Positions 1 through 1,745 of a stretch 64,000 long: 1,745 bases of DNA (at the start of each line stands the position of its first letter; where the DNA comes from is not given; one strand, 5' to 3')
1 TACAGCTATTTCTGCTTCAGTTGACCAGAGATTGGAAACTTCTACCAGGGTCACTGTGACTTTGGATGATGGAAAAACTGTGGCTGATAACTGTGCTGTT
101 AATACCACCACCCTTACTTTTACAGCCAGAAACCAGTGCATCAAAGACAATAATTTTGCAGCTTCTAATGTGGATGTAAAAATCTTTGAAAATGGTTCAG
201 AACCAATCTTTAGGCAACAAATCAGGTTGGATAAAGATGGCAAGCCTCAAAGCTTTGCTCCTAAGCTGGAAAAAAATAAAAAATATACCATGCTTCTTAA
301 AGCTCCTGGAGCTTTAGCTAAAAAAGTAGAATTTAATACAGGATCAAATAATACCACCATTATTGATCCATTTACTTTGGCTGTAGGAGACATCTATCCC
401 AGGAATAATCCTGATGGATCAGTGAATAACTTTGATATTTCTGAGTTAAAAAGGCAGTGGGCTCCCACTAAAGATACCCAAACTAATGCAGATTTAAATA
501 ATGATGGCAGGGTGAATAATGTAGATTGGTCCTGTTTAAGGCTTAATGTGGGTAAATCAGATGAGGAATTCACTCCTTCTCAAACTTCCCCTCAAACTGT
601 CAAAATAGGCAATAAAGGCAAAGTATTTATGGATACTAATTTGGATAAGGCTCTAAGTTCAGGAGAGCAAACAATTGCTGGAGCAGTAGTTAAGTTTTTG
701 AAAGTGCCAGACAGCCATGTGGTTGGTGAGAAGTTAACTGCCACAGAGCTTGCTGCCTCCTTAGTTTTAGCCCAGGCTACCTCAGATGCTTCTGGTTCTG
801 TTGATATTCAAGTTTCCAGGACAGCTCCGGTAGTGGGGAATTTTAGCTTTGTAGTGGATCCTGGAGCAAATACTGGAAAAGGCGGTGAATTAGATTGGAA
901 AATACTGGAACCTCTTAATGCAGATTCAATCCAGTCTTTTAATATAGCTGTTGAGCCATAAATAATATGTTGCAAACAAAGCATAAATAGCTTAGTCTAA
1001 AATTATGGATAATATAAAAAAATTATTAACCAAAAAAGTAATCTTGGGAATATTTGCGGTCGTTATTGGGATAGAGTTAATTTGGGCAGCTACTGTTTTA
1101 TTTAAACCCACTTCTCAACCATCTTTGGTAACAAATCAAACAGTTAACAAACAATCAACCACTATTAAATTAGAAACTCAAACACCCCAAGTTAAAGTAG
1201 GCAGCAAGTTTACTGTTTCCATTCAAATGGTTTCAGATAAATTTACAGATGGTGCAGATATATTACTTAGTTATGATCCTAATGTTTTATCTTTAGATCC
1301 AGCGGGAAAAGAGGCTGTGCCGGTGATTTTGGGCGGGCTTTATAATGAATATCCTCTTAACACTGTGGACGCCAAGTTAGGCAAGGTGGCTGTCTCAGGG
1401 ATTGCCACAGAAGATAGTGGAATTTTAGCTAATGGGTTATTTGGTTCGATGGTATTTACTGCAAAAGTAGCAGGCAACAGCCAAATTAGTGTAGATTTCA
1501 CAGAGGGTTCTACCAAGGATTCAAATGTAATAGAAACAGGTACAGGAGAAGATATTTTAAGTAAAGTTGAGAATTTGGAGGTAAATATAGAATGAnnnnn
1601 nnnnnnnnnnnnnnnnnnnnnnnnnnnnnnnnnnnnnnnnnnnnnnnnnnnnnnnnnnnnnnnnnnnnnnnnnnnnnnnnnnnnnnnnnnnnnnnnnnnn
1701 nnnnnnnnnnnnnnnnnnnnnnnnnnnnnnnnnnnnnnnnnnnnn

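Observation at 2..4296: Cohesin-dockerin module in a non-cellulolytic context next to the pilus locus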

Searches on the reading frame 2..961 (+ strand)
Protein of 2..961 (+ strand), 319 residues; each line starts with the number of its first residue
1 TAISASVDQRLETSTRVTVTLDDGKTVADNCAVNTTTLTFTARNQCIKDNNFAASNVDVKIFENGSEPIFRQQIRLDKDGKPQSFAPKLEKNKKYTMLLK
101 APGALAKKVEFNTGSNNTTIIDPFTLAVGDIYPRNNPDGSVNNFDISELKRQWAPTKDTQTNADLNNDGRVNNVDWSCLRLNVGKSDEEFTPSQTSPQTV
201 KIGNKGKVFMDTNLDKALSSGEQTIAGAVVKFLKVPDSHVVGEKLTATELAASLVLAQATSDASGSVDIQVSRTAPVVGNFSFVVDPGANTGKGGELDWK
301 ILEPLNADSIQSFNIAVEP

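Call 3: search_protein_families(library=pfam, proteins=[window:2-961:+], max_evalue=1)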
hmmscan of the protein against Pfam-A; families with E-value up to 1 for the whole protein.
window:2-961:+ (319 aa): 2 families
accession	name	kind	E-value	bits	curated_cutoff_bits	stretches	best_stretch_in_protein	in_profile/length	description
PF00404.24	Dockerin_1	-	1.3e-08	35.3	22.9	1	136-179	5-52/57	Dockerin type I domain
PF11607.14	DUF3247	-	0.049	14.3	25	1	9-42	23-56/92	Protein of unknown function (DUF3247)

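Call 4: search_protein_families(library=ncbifam, proteins=[window:2-961:+], max_evalue=1)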
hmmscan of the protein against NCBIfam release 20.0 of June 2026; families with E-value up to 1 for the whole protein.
window:2-961:+ (319 aa): 1 family
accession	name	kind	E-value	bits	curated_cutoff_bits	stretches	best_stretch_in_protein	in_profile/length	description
NF049990.1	CellobisidaseCelK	equivalog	0.0044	15.2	1700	1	131-185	828-884/889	cellulose 1,4-beta-cellobiosidase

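Call 11: search_solved_structures(query=window:2-961:+, max_evalue=1, show_alignments=2)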
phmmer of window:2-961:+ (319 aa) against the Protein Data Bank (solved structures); distinct sequences matched with E-value up to 1: 12.
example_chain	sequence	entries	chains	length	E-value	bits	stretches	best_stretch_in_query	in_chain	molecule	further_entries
1daq_A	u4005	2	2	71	0.00023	23.8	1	131-185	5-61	ENDOGLUCANASE SS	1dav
2mte_A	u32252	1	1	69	0.00023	23.8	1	131-185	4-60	Cellulose 1,4-beta-cellobiosidase (reducing end) CelS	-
4fl4_A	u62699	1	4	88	0.0025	20.4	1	136-179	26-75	Glycoside hydrolase family 9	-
1clc_A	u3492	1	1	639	0.033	16.7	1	132-179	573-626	ENDOGLUCANASE CELD; EC: 3.2.1.4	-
4cj0_A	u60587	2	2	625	0.034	16.7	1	132-179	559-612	ENDOGLUCANASE D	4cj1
1ohz_B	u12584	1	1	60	0.23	13.9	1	136-178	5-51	ENDO-1,4-BETA-XYLANASE Y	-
5k39_B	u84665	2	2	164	0.3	13.6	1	95-177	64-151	Dockerin module from a protein of unknown function | Ig domain protein group 2 domain protein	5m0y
4wi0_B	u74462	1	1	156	0.31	13.5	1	115-187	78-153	Cellulosomal scaffoldin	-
2y3n_B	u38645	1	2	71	0.5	12.9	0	136-186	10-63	CELLULOSOMAL FAMILY-48 PROCESSIVE GLYCOSIDE HYDROLASE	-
2ccl_B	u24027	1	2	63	0.51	12.8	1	136-177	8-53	ENDO-1,4-BETA-XYLANASE Y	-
31ee_A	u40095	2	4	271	0.58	12.7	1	124-190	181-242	Cyclodipeptide synthase (FoCDPS) | Cyclodipeptide synthase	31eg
2vn5_B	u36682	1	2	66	0.69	12.4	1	131-180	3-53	ENDOGLUCANASE A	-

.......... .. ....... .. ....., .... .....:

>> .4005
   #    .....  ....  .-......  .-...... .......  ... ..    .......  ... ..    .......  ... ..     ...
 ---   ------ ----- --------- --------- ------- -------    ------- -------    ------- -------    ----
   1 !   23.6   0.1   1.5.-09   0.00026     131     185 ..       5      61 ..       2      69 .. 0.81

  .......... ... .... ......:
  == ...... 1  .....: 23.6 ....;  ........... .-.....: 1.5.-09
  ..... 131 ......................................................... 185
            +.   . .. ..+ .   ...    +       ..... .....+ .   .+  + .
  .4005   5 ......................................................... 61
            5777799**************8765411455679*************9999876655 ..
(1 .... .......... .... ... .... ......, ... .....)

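Call 32: find_homologous_proteins(query=window:2-961:+, max_evalue=0.001)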
Query window:2-961:+: 3857 candidates shared short words with the query, none scored E <= 0.001.

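Call 61: search_protein_families(library=phrogs, proteins=[window:2-961:+], max_evalue=0.1)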
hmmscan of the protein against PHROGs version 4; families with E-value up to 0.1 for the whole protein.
window:2-961:+ (319 aa): 1 family
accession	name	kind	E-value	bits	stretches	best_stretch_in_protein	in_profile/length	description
phrog_33061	-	unknown function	0.051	14.2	0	88-151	12-75/242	-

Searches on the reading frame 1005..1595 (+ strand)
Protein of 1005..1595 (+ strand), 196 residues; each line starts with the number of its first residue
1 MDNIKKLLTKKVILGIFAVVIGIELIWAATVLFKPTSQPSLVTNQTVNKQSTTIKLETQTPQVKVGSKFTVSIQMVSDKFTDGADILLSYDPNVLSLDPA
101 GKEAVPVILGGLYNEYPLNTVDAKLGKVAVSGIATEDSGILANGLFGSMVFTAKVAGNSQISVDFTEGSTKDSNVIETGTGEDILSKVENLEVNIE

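Call 3: search_protein_families(library=pfam, proteins=[window:1005-1595:+], max_evalue=1)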
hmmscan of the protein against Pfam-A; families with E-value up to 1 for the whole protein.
window:1005-1595:+ (196 aa): 2 families
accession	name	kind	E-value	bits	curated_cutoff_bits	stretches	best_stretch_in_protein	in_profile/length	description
PF00963.24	Cohesin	-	0.0018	18.9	24.1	1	55-163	2-112/139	Cohesin domain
PF24377.1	DUF7533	-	0.068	13.7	27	1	6-49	25-68/74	Family of unknown function (DUF7533)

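Call 4: search_protein_families(library=ncbifam, proteins=[window:1005-1595:+], max_evalue=1)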
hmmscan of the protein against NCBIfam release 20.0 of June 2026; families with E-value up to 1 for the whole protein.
window:1005-1595:+ (196 aa): 0 families

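Call 9: search_solved_structures(query=window:1005-1595:+, max_evalue=1, show_alignments=1)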
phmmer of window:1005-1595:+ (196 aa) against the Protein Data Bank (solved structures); distinct sequences matched with E-value up to 1: 1.
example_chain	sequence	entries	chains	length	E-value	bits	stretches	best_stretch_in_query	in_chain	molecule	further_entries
5g5d_A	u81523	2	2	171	0.37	13.8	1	51-102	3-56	CELLULOSOME ANCHORING PROTEIN COHESIN REGION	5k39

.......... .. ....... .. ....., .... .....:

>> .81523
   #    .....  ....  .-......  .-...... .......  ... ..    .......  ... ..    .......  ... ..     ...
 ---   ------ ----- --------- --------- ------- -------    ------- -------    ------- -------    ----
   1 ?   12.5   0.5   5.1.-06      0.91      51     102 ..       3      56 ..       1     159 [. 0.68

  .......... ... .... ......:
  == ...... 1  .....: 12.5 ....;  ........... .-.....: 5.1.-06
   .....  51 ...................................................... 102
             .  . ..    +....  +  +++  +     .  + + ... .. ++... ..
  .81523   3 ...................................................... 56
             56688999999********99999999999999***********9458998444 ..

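Call 70: find_encoding_contigs(protein=window:1005-1595:+, flank=10000, max_places=6)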
Protein window:1005-1595:+ (196 aa): 5 contigs read that carry it; 3 places shown.
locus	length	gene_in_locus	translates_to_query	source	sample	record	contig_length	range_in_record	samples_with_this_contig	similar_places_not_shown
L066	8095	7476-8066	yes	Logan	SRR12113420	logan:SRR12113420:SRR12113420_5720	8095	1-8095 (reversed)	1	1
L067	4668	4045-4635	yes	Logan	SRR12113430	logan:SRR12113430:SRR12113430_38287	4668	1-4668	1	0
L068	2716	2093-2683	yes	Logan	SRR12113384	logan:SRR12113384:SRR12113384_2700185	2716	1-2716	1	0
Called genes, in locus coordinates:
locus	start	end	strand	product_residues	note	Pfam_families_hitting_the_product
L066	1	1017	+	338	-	?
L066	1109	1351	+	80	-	-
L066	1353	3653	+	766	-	-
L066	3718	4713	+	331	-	PF17210:SdrD_B (weak)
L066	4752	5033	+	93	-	-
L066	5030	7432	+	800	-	PF01833:TIG, PF00404:Dockerin_1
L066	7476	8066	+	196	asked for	-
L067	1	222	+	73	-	?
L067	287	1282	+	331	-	PF17210:SdrD_B (weak)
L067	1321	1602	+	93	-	-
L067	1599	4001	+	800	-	PF01833:TIG, PF00404:Dockerin_1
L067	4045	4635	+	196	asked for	-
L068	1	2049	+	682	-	?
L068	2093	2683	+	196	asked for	-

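Call 72: search_protein_families(library=pfam, proteins=[L066:5030-7432:+, L066:1353-3653:+, L066:3718-4713:+, L066:1-1017:+, L066:1109-1351:+, L066:4752-5033:+], max_evalue=0.05)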
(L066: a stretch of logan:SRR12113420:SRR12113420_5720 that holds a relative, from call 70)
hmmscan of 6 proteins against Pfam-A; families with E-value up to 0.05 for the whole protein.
L066:5030-7432:+ (800 aa): 3 families
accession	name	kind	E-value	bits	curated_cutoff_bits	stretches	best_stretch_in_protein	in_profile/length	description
PF00404.24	Dockerin_1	-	1.6e-08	35.1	22.9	1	617-660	5-52/57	Dockerin type I domain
PF01833.30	TIG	-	4.4e-08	33.4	20.9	1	434-513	1-76/84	IPT/TIG domain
PF18911.6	PKD_4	-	0.016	15.7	27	1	55-111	22-77/85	PKD domain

L066:1353-3653:+ (766 aa): 0 families

L066:3718-4713:+ (331 aa): 2 families
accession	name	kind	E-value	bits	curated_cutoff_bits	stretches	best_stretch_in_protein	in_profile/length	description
PF17210.9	SdrD_B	-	2.3e-13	50.7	29.7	2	217-283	3-64/112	SdrD B-like domain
PF13620.12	CarboxypepD_reg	-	0.0013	19.5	32.3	0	230-284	6-55/82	Carboxypeptidase regulatory-like domain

L066:1-1017:+ (338 aa): 5 families
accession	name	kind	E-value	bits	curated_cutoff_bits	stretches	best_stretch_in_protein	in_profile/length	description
PF00589.27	Phage_integrase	-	1.2e-34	120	27.1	1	168-320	20-170/172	Phage integrase family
PF02899.23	Phage_int_SAM_1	-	9.9e-11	42.2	22.3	1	30-123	1-82/83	Phage integrase, N-terminal SAM-like domain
PF13102.12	Phage_int_SAM_5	-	2e-07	31.7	22.3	1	38-117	14-79/98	Phage integrase SAM-like domain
PF13495.12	Phage_int_SAM_4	-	0.00032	21.5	27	1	29-107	1-65/85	Phage integrase, N-terminal SAM-like domain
PF11917.13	DUF3435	-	0.0019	17.7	25.8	1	246-329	165-250/418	Protein of unknown function (DUF3435)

L066:1109-1351:+ (80 aa): 1 family
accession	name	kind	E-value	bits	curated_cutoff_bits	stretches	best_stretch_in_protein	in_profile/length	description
PF04246.17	RseC_MucC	-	0.033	14.5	24.4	1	11-43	64-97/130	Positive regulator of sigma(E), RseC/MucC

L066:4752-5033:+ (93 aa): 0 families
